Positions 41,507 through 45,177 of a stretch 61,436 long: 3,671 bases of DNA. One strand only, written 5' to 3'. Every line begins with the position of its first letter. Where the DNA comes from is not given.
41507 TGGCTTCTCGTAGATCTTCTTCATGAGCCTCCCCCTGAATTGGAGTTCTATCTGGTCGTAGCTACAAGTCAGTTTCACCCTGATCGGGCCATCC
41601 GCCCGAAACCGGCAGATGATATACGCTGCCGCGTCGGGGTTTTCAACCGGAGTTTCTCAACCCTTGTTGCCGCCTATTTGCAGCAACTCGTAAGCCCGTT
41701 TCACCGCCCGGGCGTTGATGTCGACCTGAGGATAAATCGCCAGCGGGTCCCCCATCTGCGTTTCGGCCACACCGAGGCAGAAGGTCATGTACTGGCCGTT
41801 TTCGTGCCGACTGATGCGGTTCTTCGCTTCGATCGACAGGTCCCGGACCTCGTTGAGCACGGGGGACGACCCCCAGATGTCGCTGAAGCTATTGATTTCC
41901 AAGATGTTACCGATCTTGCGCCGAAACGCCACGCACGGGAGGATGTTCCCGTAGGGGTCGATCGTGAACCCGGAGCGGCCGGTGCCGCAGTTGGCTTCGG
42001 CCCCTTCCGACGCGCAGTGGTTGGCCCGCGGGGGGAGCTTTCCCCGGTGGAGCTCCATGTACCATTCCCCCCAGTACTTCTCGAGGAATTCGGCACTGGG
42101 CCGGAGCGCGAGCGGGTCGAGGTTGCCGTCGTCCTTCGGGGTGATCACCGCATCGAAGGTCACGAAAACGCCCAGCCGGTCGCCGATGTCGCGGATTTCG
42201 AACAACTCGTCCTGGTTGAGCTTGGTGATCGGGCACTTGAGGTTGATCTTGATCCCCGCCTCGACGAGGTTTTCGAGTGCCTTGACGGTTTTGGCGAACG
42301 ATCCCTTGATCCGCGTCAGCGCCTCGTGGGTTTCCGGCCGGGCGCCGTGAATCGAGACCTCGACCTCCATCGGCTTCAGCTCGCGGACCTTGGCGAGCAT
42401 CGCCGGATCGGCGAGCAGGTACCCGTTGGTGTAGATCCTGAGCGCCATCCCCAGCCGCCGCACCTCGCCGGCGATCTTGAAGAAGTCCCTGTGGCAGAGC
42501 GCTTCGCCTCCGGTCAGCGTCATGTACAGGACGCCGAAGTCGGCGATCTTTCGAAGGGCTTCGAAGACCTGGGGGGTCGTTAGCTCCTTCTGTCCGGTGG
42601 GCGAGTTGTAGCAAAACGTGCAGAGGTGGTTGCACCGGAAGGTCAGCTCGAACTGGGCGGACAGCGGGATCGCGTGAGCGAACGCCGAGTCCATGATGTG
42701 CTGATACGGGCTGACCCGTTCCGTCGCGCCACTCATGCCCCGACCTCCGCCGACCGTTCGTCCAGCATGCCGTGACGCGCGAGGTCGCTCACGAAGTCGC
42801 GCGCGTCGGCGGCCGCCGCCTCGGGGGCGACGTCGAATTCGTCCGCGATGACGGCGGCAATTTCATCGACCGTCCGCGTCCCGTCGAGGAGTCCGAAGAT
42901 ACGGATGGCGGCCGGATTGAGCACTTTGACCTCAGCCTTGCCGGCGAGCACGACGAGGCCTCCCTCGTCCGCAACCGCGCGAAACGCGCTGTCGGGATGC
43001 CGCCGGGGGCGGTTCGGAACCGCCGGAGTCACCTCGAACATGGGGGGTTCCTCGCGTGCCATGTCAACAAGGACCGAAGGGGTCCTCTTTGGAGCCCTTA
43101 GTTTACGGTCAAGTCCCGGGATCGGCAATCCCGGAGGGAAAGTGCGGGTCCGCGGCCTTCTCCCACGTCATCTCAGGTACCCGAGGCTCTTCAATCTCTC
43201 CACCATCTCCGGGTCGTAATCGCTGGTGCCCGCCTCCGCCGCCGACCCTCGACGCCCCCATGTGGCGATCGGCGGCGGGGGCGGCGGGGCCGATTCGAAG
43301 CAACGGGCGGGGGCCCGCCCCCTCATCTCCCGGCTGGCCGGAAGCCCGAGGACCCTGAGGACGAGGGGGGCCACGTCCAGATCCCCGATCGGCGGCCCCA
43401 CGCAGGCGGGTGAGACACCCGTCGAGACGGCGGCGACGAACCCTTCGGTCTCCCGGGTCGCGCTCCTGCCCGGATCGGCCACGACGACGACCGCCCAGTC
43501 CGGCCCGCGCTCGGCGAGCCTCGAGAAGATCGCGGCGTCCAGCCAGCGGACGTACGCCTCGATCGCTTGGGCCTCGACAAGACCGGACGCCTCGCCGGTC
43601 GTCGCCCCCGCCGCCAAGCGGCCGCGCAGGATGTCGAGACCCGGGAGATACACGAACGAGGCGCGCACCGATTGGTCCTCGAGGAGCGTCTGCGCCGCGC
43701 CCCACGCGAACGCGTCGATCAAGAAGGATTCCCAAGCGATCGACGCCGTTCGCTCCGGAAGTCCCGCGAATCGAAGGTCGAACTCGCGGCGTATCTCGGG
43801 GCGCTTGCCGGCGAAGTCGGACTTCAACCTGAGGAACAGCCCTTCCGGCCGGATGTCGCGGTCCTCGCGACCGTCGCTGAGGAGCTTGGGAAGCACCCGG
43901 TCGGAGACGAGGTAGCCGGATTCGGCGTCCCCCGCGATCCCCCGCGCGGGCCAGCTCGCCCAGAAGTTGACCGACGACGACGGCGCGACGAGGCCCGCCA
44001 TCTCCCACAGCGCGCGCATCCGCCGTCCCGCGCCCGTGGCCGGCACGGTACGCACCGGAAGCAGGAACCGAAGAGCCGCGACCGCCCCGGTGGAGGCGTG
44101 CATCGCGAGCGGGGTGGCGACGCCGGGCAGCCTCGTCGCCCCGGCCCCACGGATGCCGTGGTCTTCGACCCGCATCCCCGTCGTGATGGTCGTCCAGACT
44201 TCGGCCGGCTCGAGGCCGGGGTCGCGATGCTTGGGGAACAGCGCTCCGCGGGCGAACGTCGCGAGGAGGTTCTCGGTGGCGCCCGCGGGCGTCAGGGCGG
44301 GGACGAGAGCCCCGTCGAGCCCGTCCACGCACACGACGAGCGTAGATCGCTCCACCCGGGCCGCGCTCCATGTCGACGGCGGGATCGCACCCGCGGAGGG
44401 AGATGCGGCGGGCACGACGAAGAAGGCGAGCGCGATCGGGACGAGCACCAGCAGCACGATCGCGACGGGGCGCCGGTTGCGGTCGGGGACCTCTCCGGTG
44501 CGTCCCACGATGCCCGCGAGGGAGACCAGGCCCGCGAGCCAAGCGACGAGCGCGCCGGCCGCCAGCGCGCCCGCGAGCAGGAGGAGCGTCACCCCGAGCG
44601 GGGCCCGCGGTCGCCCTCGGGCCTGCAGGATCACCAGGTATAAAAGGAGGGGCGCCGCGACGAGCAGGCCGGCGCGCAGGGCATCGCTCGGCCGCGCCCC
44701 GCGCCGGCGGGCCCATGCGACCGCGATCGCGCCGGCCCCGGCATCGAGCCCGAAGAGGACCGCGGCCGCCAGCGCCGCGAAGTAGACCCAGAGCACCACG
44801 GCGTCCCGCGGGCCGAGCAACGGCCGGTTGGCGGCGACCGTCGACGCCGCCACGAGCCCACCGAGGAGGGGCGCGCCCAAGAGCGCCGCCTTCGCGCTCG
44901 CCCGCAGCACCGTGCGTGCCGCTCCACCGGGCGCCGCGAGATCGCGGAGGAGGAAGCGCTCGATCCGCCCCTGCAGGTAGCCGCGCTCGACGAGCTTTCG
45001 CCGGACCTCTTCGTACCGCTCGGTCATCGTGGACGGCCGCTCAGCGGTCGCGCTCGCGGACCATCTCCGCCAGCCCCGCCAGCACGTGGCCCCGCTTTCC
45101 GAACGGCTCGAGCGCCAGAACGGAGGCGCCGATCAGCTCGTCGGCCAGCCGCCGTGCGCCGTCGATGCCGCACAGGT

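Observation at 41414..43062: Compact radical-SAM RiPP cassette with an unannotated 38-aa precursor (PqqD-like, rSAM, peptide)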

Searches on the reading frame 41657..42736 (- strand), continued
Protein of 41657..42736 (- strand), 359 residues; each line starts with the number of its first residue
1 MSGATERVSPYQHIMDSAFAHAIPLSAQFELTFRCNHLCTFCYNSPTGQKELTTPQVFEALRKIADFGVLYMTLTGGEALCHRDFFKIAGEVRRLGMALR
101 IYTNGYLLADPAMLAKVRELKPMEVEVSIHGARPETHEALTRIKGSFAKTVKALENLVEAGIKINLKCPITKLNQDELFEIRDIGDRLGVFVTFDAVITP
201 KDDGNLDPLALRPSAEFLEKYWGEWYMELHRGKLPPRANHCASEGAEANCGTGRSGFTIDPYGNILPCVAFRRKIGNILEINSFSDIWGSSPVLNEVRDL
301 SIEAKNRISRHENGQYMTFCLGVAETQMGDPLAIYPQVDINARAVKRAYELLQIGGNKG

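Call 51: search_protein_families(library=ncbifam, proteins=[L018:3606-4613:+, L018:4610-4903:+, L018:5001-6107:+, L018:3157-3609:+], max_evalue=0.01)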
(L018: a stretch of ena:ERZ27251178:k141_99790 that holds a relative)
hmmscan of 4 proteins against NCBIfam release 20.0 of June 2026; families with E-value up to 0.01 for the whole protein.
L018:3606-4613:+ (335 aa): 4 families
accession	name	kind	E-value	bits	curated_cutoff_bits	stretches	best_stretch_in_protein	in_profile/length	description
TIGR04249.1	SCM_chp_ScmC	equivalog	3.1e-07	30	125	1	168-320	120-288/292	SynChlorMet cassette protein ScmC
TIGR04355.1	HprK_rel_B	hypoth_equivalog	2.9e-06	26.7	200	1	156-224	127-197/351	HprK-related kinase B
NF006821.0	PRK09344.1-3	subfamily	0.0001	21.1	369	1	159-227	188-271/525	phosphoenolpyruvate carboxykinase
TIGR04352.1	HprK_rel_A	equivalog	0.0072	15.5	200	0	174-216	97-141/280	HprK-related kinase A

L018:4610-4903:+ (97 aa): 6 families
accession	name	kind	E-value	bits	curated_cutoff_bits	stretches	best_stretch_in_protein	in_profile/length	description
NF033536.1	lasso_PqqD_Bac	exception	3.4e-08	33.5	80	1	23-90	19-86/88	lasso peptide biosynthesis PqqD family chaperone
TIGR03859.1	PQQ_PqqD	equivalog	4.4e-07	29.7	46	1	36-90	27-80/81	pyrroloquinoline quinone biosynthesis peptide chaperone PqqD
NF033530.1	lasso_PqqD_Strm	exception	5.3e-07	29.8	70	1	31-89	18-77/78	lasso peptide biosynthesis PqqD family chaperone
TIGR04248.1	SCM_PqqD_rel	equivalog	3.8e-06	27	100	1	23-85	14-76/84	SynChlorMet cassette protein ScmD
TIGR04302.1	geo_PqqD_fam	equivalog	2.5e-05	24.7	100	1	38-88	49-98/102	GeoRSP system PqqD family peptide chaperone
NF050069.2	PqqD_rel_WgkC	exception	0.00022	21.1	110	1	33-90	29-86/103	PqqD family peptide maturation chaperone WgkC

L018:5001-6107:+ (368 aa): 65 families (the best 25 are shown)
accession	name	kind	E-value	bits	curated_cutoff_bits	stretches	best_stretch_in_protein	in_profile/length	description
TIGR03962.1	mycofact_rSAM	equivalog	3.2e-36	125.2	265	2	29-196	10-178/339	mycofactocin radical SAM maturase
TIGR04545.1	rSAM_ahbD_hemeb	equivalog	3.6e-36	125.3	500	2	35-197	4-168/339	heme b synthase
TIGR04055.1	rSAM_NirJ2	equivalog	3.7e-34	118.7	500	2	35-197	4-167/326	putative heme d1 biosynthesis radical SAM protein NirJ2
TIGR04051.1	rSAM_NirJ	equivalog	4.8e-33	114.6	515.45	1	34-193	5-165/354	heme d1 biosynthesis radical SAM protein NirJ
NF045574.1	sacti_mat_StsB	exception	2.5e-32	112.3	625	1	32-326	97-393/466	StsB family radical SAM/SPASM domain sactipeptide maturase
TIGR04250.1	SCM_rSAM_ScmE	equivalog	5.4e-30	104.5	400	2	36-200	8-174/358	SynChlorMet cassette radical SAM/SPASM protein ScmE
TIGR04303.1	GeoRSP_rSAM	equivalog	7.7e-29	101.3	400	2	30-192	4-165/325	GeoRSP system radical SAM/SPASM protein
TIGR04546.1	rSAM_ahbC_deAc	equivalog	2.3e-28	99.1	650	1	33-187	41-196/390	12,18-didecarboxysiroheme deacetylase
TIGR04053.2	TIGR04053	equivalog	1.4e-27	96.9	395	1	28-196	5-178/366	TIGR04053 family radical SAM/SPASM domain-containing protein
TIGR04054.1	rSAM_NirJ1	equivalog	2.4e-26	92.3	650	1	33-192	38-198/387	putative heme d1 biosynthesis radical SAM protein NirJ1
TIGR04347.1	pseudo_SAM_Halo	equivalog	3.9e-24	85.6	525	1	33-195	40-203/390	TIGR04347 family pseudo-SAM/SPASM protein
TIGR02109.1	PQQ_syn_pqqE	equivalog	1.4e-23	83.4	381.35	1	29-193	5-171/358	pyrroloquinoline quinone biosynthesis protein PqqE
TIGR04340.1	rSAM_ACGX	hypoth_equivalog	1.9e-23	83.2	400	2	35-187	7-165/341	radical SAM/SPASM domain protein, ACGX system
TIGR04251.1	SCM_rSAM_ScmF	equivalog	6.1e-23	81.8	400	1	36-197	9-175/353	SynChlorMet cassette radical SAM/SPASM protein ScmF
NF050035.1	rSAM_WgK_link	exception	1.6e-21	76.7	650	1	36-197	14-177/367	radical SAM/SPASM peptide maturase WgkB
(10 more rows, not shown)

L018:3157-3609:+ (150 aa): 1 family
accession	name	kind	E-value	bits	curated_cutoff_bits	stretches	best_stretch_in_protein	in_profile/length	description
TIGR02228.1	sigpep_I_arch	equivalog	5.9e-08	32.7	51.85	1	23-113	31-121/158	signal peptidase I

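Call 54: find_encoding_contigs(protein=P0489, flank=5000, max_places=1)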
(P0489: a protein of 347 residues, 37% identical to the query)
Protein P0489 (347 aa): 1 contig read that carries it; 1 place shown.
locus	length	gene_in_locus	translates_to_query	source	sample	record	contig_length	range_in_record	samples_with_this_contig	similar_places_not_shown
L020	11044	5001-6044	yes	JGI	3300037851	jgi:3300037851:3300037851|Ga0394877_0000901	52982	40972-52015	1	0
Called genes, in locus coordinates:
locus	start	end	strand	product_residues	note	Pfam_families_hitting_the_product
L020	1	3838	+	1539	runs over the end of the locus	PF01839:FG-GAP (faint), PF13517:FG-GAP_3, PF13360:PQQ_2 (weak)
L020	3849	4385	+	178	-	-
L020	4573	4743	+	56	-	-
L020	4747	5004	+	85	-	PF05402:PqqD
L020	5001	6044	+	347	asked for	PF04055:Radical_SAM, PF13186:SPASM (weak)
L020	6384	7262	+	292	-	-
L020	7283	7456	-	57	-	-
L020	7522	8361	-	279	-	PF27840:ScmC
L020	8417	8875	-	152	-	-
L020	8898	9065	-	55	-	-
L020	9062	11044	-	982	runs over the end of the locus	?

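Call 55: find_encoding_contigs(protein=P0484, flank=5000, max_places=1)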
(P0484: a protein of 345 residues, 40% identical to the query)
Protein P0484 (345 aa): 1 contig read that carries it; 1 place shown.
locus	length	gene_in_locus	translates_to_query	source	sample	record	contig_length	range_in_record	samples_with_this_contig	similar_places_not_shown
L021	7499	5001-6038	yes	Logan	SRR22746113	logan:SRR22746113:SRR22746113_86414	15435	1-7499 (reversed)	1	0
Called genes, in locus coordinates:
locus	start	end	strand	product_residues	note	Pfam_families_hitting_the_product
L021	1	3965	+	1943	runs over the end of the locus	PF15902:Sortilin-Vps10 (faint), PF01833:TIG, PF13360:PQQ_2, PF13570:Beta-prop_ACSF4, PF13360:PQQ_2 (weak)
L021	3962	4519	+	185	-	-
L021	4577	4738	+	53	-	-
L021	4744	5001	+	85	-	PF05402:PqqD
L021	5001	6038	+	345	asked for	PF04055:Radical_SAM, PF13186:SPASM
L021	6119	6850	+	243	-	-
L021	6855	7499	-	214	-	?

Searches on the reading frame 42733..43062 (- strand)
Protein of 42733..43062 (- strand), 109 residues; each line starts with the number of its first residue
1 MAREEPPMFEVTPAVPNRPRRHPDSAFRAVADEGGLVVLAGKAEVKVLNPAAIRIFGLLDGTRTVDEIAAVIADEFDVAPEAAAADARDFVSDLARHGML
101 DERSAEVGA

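Call 3: search_protein_families(library=ncbifam, proteins=[window:42733-43062:-], max_evalue=1)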
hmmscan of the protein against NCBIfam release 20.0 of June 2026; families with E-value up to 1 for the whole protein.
window:42733-43062:- (109 aa): 7 families
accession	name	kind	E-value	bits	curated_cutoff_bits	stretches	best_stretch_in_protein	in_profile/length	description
TIGR04248.1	SCM_PqqD_rel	equivalog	2e-09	37.5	100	1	42-99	23-80/84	SynChlorMet cassette protein ScmD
TIGR03859.1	PQQ_PqqD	equivalog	6.7e-08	32.3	46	1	37-100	19-80/81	pyrroloquinoline quinone biosynthesis peptide chaperone PqqD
NF033530.1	lasso_PqqD_Strm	exception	9.1e-07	29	70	1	34-99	11-77/78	lasso peptide biosynthesis PqqD family chaperone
TIGR04353.1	PqqD_rel_X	equivalog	6.4e-05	23.8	35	1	43-101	13-74/74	HPr-rel-A system PqqD family peptide chaperone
TIGR04302.1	geo_PqqD_fam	equivalog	0.00012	22.5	100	1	33-100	34-100/102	GeoRSP system PqqD family peptide chaperone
NF002535.0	PRK02079.1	equivalog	0.00093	19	101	1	37-92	28-81/92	pyrroloquinoline quinone biosynthesis peptide chaperone PqqD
NF033536.1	lasso_PqqD_Bac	exception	0.041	14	80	1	54-100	40-86/88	lasso peptide biosynthesis PqqD family chaperone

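Call 4: search_protein_families(library=pfam, proteins=[window:42733-43062:-], max_evalue=1)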
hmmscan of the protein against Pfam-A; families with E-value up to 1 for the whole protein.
window:42733-43062:- (109 aa): 3 families
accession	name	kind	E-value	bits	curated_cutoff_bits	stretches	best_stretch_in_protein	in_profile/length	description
PF05402.18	PqqD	-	1.1e-13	51.7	23.4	1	44-100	11-67/67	Coenzyme PQQ synthesis protein D (PqqD)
PF21782.3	PKMT_2nd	-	0.0094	16.8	27.8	1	28-76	10-58/98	PKMT, C-terminal winged helix domain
PF25004.1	DUF7782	-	0.12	13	27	1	68-100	84-118/120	Domain of unknown function (DUF7782)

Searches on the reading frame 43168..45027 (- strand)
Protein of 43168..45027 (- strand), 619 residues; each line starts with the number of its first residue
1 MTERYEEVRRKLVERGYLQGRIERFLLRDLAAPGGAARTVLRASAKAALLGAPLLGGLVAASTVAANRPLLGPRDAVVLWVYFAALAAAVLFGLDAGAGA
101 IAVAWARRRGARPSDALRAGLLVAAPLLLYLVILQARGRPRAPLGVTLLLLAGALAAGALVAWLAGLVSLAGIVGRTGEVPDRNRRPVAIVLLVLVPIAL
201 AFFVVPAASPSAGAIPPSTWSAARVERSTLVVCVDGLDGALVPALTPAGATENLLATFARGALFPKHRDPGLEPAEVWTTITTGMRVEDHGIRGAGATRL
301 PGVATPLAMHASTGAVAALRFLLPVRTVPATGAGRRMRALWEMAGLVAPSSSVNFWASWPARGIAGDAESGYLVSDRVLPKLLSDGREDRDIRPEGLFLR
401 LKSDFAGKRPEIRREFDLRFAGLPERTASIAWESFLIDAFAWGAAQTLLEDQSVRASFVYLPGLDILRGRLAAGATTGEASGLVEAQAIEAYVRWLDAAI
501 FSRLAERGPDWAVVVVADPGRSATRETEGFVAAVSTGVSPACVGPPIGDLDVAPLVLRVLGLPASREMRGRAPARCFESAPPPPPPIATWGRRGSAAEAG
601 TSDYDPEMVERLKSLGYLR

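Call 24: search_protein_families(library=pfam, proteins=[window:43168-45027:-], max_evalue=0.001)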
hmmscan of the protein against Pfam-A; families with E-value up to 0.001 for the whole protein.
window:43168-45027:- (619 aa): 0 families

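Call 51: search_protein_families(library=ncbifam, proteins=[window:43168-45027:-], max_evalue=0.01)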
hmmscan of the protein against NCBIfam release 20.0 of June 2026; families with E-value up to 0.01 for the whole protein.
window:43168-45027:- (619 aa): 0 families
